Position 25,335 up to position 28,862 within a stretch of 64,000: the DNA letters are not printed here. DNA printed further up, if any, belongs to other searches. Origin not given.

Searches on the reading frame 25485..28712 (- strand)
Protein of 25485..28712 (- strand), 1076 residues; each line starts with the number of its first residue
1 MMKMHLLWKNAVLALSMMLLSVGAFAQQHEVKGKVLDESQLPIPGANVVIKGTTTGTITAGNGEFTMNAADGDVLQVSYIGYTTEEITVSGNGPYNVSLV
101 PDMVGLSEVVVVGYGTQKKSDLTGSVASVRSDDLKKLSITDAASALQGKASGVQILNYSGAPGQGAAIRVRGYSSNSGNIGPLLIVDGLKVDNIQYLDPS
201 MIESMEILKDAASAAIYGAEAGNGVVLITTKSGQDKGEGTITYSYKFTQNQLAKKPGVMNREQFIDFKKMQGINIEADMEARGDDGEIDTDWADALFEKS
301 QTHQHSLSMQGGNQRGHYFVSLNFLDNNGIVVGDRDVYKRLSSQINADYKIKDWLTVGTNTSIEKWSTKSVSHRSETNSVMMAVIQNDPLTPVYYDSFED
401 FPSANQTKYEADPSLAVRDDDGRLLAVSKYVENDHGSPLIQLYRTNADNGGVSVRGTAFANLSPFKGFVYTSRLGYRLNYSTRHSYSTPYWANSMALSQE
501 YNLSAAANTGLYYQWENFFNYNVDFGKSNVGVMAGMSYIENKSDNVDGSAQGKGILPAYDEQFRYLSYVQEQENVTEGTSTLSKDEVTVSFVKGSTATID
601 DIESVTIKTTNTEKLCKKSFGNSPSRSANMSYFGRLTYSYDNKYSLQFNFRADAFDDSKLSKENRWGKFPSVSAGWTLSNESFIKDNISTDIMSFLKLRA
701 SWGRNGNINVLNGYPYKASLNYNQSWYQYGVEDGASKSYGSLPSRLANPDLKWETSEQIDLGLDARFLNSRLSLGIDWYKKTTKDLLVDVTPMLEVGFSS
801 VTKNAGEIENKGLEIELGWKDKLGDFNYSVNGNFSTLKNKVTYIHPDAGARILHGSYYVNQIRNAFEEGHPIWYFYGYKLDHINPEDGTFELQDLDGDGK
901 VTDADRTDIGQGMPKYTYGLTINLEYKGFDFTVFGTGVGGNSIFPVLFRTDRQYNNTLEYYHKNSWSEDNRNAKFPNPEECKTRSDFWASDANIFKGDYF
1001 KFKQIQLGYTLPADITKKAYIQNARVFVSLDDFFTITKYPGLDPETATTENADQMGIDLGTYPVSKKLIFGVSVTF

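Call 65: search_protein_families(library=pfam, proteins=[window:25485-28712:-], max_evalue=0.00001)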
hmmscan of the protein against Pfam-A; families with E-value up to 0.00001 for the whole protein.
window:25485-28712:- (1076 aa): 3 families
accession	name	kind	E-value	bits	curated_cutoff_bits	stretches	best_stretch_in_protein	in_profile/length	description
PF07715.20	Plug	-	9.9e-18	65.1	23.9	1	119-225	2-107/107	TonB-dependent Receptor Plug Domain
PF13715.12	CarbopepD_reg_2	-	2e-17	63.4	32.2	1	31-111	1-88/88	CarboxypepD_reg-like domain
PF13620.12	CarboxypepD_reg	-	1.3e-10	41.9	32.3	1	31-98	2-78/82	Carboxypeptidase regulatory-like domain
